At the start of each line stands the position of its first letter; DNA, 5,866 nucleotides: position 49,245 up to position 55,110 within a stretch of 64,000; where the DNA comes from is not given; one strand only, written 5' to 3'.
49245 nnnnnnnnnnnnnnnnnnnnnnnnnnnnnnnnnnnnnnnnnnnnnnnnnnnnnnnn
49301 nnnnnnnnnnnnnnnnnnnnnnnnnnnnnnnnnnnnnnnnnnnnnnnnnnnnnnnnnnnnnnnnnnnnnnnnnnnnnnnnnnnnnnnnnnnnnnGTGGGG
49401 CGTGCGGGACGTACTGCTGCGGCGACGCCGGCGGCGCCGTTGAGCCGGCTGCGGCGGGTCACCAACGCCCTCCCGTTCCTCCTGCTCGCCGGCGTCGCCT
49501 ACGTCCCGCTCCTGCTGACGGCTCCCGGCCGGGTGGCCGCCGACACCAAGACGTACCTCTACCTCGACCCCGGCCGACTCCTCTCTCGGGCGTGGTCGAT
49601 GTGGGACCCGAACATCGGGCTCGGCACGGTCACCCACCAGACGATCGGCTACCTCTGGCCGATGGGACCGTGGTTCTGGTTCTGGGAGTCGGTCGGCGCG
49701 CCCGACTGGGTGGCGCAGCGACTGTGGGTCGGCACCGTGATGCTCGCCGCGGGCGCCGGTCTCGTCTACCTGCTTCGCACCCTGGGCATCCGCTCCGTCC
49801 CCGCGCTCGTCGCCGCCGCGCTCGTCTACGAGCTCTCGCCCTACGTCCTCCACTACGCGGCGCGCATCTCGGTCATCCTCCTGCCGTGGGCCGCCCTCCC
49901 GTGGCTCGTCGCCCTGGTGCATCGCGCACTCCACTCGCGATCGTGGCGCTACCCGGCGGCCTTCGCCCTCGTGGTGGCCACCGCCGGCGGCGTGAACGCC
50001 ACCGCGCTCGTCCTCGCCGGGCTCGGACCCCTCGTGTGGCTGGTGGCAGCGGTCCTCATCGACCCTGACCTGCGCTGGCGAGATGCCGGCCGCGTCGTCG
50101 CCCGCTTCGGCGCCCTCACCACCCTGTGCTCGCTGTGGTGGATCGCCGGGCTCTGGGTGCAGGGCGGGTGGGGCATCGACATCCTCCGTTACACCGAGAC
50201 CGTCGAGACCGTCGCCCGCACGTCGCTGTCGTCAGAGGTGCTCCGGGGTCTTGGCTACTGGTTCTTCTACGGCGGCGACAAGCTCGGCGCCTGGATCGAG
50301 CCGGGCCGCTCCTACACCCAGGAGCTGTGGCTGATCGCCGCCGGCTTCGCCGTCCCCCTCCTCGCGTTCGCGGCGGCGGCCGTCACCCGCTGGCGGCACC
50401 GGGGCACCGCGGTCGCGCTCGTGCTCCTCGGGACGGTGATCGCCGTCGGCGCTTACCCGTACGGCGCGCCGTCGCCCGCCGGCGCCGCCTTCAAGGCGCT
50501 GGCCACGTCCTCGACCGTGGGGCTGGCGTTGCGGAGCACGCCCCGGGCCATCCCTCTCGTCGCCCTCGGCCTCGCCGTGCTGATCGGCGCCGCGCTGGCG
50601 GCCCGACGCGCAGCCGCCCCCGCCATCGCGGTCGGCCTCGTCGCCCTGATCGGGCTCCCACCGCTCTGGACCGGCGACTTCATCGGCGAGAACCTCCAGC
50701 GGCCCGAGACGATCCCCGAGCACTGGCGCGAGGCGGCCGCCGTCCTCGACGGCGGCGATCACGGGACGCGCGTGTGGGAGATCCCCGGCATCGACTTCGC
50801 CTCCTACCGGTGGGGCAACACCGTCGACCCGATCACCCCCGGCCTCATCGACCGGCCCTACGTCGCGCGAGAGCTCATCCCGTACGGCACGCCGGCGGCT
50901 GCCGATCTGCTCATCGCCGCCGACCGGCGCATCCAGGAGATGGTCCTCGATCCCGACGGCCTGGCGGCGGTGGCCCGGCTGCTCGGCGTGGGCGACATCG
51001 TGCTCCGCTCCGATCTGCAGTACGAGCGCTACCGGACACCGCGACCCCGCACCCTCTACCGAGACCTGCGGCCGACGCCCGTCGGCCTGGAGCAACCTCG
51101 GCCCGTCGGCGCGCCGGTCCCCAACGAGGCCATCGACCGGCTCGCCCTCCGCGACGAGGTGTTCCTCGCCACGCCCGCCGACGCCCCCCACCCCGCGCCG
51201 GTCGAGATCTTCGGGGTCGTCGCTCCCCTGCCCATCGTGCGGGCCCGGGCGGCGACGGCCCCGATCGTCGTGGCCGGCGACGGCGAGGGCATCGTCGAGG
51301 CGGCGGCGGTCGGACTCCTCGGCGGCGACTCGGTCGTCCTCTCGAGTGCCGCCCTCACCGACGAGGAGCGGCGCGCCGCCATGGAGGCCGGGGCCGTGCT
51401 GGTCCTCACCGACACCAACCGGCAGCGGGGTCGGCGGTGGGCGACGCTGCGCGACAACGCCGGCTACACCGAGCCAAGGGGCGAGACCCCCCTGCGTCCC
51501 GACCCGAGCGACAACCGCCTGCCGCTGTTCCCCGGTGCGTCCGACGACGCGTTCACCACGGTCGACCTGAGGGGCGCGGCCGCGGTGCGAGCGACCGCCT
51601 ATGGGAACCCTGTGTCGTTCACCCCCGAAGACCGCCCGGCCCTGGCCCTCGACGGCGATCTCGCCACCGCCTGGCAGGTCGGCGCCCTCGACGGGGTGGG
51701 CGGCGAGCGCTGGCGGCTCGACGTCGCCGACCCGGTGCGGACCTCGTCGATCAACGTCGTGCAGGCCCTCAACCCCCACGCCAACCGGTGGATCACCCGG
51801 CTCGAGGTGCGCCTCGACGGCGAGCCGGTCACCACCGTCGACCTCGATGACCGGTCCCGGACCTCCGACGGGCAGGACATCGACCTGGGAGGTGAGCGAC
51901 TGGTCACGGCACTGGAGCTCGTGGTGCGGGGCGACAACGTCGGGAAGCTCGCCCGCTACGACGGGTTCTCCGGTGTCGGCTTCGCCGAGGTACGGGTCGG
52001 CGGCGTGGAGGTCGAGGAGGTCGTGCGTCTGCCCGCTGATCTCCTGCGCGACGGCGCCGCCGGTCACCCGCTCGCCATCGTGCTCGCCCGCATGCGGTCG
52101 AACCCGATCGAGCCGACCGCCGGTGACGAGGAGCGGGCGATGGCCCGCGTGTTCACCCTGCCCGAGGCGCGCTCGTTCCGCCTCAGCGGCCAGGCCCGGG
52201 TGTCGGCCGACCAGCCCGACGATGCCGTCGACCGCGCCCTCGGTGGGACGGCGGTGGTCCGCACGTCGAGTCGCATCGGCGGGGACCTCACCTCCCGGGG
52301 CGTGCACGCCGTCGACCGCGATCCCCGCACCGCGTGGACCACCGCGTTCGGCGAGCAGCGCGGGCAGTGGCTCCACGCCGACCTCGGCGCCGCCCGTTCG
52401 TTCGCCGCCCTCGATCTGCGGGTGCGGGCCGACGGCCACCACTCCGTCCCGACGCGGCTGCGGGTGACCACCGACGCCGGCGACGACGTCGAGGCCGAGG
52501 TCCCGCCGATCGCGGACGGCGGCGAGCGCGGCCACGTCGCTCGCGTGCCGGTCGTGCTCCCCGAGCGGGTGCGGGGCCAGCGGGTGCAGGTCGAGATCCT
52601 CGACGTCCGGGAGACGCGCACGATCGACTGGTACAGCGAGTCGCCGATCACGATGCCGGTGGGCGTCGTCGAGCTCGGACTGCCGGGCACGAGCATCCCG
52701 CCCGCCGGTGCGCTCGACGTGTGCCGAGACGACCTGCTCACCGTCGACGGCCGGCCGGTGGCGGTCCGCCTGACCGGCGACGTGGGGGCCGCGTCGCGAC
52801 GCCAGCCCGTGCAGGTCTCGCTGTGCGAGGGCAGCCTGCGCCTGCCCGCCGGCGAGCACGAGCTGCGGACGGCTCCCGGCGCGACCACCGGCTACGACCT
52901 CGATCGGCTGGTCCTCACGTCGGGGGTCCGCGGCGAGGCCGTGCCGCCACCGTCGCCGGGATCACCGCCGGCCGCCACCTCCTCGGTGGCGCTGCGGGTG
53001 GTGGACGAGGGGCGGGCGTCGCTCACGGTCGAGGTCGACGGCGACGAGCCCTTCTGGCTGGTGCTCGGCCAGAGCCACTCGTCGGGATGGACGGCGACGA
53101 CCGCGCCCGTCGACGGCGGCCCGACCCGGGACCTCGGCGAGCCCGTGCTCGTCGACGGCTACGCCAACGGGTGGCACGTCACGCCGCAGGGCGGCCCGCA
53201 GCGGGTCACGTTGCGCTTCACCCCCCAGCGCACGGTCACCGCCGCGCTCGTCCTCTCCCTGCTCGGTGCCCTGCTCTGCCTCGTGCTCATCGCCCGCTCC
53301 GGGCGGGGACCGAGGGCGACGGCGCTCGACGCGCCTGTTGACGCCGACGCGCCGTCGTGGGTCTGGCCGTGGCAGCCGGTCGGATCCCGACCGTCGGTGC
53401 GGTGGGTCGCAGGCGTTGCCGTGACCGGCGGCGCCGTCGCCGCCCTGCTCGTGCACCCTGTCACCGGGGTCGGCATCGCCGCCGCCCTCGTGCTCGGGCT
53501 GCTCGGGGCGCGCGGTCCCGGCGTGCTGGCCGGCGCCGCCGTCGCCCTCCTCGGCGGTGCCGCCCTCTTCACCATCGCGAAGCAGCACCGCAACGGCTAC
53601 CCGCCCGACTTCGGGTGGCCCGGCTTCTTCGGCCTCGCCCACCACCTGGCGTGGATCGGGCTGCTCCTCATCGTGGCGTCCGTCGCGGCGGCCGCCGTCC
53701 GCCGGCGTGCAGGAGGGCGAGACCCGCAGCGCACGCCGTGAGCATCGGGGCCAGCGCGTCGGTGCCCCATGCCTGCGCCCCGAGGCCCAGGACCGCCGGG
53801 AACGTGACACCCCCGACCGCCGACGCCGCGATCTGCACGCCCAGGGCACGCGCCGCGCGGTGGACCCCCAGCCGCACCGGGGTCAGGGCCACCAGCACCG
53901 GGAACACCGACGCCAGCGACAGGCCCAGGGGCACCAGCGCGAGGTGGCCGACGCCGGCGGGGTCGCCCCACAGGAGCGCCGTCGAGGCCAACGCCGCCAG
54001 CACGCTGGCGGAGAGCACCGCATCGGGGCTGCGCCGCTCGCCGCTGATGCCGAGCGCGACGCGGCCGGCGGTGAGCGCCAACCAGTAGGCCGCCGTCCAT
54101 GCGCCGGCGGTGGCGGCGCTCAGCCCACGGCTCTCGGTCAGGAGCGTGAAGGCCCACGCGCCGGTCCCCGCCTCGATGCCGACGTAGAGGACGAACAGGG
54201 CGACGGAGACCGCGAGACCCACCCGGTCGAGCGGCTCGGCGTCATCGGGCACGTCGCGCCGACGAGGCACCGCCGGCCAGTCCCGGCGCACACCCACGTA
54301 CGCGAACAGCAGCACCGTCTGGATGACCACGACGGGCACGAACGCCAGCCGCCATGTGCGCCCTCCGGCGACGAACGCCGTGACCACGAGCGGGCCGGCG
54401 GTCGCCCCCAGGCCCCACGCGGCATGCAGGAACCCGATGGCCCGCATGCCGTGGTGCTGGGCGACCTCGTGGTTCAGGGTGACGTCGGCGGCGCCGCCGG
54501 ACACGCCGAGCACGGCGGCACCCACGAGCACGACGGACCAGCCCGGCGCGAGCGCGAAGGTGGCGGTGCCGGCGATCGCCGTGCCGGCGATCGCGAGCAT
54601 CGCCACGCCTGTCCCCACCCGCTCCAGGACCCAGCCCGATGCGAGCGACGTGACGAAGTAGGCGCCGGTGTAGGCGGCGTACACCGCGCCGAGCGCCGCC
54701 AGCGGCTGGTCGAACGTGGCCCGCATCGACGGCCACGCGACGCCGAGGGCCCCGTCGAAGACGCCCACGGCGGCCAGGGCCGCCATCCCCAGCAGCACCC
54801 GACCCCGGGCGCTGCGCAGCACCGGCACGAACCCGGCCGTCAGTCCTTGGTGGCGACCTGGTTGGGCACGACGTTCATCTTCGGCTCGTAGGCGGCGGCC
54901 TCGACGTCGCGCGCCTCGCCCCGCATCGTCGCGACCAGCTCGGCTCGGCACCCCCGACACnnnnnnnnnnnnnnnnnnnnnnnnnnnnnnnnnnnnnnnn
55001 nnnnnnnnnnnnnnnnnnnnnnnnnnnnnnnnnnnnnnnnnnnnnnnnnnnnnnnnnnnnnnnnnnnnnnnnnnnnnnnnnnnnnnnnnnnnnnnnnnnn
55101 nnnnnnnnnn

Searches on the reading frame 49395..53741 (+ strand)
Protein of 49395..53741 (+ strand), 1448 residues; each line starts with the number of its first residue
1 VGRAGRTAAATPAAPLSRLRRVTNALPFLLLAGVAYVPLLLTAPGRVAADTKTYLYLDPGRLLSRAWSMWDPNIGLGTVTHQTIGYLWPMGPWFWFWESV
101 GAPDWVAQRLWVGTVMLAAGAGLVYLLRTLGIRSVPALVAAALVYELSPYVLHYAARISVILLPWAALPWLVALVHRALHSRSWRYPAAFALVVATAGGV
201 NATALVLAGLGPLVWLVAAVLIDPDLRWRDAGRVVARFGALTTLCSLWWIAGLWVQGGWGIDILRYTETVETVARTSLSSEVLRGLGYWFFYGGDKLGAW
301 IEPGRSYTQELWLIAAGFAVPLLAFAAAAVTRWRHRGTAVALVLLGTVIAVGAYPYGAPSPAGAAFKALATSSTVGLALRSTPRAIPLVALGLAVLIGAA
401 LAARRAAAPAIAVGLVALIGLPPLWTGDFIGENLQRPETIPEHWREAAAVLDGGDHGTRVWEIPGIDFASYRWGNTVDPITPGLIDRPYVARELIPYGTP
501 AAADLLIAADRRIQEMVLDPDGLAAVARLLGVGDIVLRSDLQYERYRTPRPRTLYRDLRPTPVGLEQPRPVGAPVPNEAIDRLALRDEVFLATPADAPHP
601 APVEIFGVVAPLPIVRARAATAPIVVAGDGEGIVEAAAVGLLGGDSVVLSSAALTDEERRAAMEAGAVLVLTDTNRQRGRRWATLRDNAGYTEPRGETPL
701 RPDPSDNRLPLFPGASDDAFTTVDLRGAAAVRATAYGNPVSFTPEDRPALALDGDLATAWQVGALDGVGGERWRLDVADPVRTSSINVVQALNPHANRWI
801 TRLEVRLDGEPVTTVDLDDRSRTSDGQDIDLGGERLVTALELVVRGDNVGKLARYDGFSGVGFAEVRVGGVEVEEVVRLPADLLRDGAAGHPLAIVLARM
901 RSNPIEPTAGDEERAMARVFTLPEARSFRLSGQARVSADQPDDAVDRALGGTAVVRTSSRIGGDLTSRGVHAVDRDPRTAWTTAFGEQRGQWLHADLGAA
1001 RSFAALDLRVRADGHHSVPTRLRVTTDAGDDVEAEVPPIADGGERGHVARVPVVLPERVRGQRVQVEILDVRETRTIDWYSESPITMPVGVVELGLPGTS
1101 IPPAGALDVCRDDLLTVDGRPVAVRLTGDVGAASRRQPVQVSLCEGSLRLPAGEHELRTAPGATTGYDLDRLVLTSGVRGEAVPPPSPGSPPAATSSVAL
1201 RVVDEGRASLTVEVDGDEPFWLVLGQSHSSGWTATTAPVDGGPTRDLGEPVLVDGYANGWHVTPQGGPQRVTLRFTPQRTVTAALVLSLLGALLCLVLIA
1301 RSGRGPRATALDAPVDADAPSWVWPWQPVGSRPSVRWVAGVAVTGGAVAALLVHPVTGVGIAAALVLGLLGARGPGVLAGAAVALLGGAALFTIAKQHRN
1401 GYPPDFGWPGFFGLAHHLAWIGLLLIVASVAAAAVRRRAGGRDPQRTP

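Call 42: search_protein_families(library=pfam, proteins=[window:49395-53741:+], max_evalue=0.001)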
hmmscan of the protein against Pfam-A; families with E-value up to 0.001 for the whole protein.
window:49395-53741:+ (1448 aa): 3 families
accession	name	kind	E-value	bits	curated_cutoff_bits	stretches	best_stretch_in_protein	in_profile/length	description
PF11847.13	GT-C_AftD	-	5.2e-94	315.9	26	1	38-695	5-650/661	Alpha-(1->3)-arabinofuranosyltransferase, N-terminal GT-C domain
PF00754.31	F5_F8_type_C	-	2.6e-08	34.5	28.2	0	971-1026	16-70/127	F5/8 type C domain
PF22633.2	F5_F8_type_C_2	-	1.3e-05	26.2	27.8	0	971-1029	1-58/91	NedA-like, galactose-binding domain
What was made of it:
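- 49395..53741 (+): Context: 1448-aa AftD-like GT-C with F5/8 type C domain. Pfam PF11847 GT-C_AftD, 5.2e-94 (call 42).
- Closest known: AftA. Different: The island has its own clear AftD homologue at 49395-53741 (call 42).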

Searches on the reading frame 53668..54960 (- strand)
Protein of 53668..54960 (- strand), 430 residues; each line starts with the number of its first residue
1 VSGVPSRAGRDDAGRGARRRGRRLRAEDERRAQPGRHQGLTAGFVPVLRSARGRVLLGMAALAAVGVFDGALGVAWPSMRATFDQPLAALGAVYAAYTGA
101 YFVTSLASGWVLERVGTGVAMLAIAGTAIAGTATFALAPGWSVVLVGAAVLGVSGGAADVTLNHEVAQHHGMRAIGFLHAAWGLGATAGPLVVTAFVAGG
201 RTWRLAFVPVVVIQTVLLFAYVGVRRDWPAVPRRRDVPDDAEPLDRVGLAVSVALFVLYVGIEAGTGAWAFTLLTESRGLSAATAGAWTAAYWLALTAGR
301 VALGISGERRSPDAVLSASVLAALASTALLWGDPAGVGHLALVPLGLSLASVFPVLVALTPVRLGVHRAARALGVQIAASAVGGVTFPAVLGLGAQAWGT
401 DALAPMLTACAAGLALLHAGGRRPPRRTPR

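Call 17: search_protein_families(library=pfam, proteins=[window:53668-54960:-], max_evalue=0.001)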
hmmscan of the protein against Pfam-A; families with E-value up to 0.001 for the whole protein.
window:53668-54960:- (430 aa): 1 family
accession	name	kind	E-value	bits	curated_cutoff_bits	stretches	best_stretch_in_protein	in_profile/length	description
PF07690.21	MFS_1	-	2.3e-19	70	33.4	2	61-388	4-347/347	Major Facilitator Superfamily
